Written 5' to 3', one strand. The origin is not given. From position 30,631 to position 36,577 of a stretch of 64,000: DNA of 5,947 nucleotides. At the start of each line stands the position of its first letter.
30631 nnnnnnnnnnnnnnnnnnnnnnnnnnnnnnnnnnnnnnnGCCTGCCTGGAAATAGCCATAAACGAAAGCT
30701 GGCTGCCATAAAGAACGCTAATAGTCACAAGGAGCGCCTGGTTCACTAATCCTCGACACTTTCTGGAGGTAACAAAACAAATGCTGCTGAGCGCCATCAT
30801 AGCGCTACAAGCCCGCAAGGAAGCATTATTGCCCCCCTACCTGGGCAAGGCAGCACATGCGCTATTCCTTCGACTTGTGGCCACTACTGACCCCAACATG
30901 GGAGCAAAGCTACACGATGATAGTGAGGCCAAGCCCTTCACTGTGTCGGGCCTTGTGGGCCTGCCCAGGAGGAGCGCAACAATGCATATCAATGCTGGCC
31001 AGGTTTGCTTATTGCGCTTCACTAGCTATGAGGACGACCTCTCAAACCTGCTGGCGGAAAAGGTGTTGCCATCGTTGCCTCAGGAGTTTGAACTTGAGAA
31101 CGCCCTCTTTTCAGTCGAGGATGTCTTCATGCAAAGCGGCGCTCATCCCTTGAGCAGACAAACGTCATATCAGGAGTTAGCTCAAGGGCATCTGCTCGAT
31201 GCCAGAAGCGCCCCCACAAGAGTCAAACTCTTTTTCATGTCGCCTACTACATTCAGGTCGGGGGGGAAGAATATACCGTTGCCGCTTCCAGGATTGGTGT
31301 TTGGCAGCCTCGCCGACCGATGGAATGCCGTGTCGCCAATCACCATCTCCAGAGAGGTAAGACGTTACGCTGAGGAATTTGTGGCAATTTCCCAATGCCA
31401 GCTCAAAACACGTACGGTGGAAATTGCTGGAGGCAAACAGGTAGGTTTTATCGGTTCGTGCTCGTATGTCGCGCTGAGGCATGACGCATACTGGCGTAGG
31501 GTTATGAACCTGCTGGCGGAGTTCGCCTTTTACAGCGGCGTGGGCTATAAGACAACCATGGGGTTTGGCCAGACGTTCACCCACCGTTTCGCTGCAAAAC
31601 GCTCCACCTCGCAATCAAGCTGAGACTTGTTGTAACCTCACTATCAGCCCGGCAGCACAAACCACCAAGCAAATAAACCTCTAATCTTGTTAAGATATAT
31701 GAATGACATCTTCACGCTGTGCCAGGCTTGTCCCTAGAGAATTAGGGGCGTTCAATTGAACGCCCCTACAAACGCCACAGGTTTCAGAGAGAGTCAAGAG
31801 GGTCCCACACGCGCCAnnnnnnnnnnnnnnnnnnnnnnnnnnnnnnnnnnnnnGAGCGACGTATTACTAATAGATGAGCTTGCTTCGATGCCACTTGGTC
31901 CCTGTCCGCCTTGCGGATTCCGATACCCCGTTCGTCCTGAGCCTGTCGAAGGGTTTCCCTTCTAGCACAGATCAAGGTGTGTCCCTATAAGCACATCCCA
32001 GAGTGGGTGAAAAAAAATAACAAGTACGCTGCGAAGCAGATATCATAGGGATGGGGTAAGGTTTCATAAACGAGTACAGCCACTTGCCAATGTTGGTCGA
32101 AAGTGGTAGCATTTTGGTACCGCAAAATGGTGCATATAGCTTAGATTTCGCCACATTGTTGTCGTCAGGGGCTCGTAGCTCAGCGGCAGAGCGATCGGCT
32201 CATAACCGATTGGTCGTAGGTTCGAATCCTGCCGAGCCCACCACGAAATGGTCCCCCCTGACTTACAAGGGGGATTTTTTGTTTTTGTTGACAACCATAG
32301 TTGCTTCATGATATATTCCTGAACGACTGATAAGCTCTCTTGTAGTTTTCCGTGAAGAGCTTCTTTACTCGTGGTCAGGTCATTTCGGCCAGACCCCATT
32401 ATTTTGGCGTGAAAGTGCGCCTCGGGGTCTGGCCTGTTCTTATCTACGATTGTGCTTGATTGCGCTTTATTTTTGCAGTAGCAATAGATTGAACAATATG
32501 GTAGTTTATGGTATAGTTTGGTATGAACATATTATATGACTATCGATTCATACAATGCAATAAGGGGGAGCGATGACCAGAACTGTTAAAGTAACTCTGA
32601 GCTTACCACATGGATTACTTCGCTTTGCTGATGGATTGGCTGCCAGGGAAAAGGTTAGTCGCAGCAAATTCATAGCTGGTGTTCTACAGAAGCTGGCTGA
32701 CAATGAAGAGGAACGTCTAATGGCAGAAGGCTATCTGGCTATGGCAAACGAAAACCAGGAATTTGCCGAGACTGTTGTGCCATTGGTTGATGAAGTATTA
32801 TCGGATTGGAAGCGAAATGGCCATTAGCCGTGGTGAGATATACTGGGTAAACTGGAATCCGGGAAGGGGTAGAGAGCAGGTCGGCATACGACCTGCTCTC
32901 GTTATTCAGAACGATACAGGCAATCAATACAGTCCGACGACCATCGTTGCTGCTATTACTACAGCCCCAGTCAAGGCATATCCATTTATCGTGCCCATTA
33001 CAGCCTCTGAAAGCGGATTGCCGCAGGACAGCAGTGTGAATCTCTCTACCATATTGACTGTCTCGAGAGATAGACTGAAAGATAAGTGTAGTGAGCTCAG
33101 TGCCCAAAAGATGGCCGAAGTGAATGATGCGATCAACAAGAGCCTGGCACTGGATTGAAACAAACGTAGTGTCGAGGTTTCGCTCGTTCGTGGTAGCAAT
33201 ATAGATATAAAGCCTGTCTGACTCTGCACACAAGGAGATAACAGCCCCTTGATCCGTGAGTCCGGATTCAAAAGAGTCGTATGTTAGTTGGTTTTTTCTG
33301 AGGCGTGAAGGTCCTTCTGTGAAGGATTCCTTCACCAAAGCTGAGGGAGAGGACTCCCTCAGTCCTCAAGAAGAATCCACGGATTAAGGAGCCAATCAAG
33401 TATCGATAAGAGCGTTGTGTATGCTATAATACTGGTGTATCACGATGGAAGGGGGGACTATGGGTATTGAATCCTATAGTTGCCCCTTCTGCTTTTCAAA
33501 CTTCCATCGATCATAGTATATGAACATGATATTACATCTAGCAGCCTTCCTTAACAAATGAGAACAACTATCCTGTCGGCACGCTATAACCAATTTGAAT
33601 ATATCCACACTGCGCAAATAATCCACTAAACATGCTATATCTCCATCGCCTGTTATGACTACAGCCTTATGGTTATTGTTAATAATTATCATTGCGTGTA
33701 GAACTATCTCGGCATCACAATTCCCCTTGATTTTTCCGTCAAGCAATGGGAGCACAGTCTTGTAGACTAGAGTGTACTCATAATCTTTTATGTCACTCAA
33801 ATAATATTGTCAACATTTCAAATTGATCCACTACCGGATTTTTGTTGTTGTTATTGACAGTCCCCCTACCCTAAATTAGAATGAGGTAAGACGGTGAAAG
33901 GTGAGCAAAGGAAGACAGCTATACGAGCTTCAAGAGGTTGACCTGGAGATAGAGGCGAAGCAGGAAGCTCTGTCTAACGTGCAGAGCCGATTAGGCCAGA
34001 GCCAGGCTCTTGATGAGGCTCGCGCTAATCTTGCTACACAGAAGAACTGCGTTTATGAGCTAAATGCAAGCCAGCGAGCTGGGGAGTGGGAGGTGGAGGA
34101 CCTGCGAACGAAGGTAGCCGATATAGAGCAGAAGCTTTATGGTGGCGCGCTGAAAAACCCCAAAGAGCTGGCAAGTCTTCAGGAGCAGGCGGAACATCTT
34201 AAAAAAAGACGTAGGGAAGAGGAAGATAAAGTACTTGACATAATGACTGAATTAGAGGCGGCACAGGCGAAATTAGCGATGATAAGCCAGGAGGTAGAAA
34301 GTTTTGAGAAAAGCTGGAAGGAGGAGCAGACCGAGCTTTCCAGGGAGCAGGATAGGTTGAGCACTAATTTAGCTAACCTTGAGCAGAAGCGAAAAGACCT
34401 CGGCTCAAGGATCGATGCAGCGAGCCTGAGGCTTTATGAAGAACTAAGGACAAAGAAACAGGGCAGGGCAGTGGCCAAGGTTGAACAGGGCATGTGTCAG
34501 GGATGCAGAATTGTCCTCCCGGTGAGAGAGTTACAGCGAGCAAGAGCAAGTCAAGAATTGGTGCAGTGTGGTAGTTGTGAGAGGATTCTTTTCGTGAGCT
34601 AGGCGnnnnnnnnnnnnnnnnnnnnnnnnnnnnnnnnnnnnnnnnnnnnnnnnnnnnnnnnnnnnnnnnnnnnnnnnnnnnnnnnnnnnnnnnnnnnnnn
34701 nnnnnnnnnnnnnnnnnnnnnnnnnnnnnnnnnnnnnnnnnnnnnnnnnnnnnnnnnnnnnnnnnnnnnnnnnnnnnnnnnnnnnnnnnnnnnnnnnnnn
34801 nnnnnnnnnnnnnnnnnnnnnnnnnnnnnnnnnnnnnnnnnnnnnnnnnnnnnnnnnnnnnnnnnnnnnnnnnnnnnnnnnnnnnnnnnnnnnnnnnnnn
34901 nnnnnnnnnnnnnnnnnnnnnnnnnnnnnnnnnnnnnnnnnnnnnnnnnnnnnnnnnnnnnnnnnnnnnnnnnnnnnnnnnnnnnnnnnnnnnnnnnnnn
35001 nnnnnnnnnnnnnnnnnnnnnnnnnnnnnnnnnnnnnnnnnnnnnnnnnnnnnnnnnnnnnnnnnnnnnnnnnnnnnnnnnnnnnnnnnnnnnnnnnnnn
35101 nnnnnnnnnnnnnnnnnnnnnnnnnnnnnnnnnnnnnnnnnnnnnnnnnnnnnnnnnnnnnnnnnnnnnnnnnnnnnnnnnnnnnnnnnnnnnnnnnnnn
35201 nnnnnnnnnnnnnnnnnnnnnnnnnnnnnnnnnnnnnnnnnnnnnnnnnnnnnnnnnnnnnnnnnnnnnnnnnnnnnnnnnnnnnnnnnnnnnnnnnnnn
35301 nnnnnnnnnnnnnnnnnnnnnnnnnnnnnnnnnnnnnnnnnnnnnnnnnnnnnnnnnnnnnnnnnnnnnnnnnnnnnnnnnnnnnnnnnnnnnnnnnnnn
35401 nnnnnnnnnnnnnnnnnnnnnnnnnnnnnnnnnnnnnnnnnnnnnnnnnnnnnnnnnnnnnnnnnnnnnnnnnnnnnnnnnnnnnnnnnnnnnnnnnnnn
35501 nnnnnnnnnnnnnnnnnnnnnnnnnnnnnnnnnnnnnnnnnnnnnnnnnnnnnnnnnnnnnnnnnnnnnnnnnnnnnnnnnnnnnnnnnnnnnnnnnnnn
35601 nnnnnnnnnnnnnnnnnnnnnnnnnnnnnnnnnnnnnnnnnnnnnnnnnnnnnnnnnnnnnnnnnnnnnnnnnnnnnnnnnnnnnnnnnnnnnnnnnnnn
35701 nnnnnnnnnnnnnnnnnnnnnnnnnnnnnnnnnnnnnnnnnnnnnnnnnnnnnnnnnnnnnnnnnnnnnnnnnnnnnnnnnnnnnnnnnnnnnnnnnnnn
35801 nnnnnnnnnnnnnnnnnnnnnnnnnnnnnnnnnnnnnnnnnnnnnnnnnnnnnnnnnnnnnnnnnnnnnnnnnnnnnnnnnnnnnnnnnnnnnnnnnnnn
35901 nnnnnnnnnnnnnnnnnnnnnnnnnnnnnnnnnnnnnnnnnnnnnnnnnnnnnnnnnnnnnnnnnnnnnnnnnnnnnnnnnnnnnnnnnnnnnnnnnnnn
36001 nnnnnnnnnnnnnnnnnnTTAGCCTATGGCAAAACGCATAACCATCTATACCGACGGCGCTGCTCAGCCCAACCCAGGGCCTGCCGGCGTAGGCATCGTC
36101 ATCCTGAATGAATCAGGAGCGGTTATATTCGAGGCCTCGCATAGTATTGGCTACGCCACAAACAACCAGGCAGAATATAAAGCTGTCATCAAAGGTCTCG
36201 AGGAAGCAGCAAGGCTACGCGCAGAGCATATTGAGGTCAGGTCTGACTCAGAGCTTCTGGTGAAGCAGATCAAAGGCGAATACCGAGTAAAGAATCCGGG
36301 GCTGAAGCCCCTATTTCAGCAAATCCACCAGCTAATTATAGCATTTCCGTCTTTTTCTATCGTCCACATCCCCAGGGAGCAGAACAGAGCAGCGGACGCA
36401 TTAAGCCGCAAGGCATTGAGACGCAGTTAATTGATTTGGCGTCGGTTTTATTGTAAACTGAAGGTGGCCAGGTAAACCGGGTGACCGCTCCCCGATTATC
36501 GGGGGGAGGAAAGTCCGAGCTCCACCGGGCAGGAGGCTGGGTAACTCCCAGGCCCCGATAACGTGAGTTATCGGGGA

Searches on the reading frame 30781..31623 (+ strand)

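Call 7: search_protein_families(library=pfam, proteins=[window:30781-31623:+], max_evalue=0.1)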
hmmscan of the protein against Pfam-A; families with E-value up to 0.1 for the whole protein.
window:30781-31623:+ (280 aa): 3 families
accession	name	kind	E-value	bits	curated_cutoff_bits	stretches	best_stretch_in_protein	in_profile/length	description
PF10040.14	CRISPR_Cas6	-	5e-21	75.7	25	1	152-265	3-89/89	CRISPR-associated endoribonuclease Cas6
PF19308.4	CRISPR_Cas6_N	-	5.4e-10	40.1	23.9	1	6-133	6-145/147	CRISPR Cas6 N-terminal domain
PF21350.2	Cas6_I-A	-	0.09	13.5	27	0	30-96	15-83/101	CRISPR-associated protein Cas6, N-terminal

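Call 8: search_protein_families(library=ncbifam, proteins=[window:30781-31623:+], max_evalue=0.1)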
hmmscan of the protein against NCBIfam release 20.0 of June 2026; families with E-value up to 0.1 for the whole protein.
window:30781-31623:+ (280 aa): 1 family
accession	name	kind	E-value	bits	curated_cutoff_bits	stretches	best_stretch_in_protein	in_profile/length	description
TIGR01877.1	cas_cas6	equivalog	4e-16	60.1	58.65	1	44-264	2-198/200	CRISPR-associated endoribonuclease Cas6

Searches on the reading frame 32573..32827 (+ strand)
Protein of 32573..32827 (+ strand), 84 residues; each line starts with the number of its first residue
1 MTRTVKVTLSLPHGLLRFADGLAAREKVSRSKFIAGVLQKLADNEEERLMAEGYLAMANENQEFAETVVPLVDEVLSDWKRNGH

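Call 78: search_protein_families(library=pfam, proteins=[window:32573-32827:+], max_evalue=0.001)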
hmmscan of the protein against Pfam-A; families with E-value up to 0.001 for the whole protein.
window:32573-32827:+ (84 aa): 1 family
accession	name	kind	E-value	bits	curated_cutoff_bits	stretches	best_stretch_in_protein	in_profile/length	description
PF15919.11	HicB_lk_antitox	-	0.00064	20.3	27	0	2-36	87-121/123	HicB_like antitoxin of bacterial toxin-antitoxin system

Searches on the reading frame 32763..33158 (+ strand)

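Call 78: search_protein_families(library=pfam, proteins=[window:32763-33158:+], max_evalue=0.001)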
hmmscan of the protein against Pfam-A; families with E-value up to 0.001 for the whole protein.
window:32763-33158:+ (131 aa): 1 family
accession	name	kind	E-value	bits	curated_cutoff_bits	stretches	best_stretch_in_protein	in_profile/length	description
PF02452.23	PemK_toxin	-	2.8e-31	108.4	23.1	1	23-128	2-109/109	PemK-like, MazF-like toxin of type II toxin-antitoxin system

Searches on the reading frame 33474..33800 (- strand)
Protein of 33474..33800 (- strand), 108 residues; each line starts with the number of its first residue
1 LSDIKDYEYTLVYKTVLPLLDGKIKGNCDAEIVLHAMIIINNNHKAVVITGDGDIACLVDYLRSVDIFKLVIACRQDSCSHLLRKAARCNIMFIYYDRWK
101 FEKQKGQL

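Call 78: search_protein_families(library=pfam, proteins=[window:33474-33800:-], max_evalue=0.001)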
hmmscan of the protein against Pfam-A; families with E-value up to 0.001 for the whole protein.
window:33474-33800:- (108 aa): 1 family
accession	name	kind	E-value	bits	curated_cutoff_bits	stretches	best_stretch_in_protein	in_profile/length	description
PF01936.24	NYN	-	9.1e-06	26.7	24.2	1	23-87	72-138/145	NYN domain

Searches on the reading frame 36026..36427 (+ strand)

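Call 78: search_protein_families(library=pfam, proteins=[window:36026-36427:+], max_evalue=0.001)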
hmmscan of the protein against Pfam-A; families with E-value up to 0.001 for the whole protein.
window:36026-36427:+ (134 aa): 2 families
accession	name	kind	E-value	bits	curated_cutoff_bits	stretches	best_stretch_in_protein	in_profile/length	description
PF13456.12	RVT_3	-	1e-29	103.4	21.6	1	9-130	2-123/123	Reverse transcriptase-like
PF00075.30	RNase_H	-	5e-14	53.1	25.8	1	3-130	2-139/141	RNase H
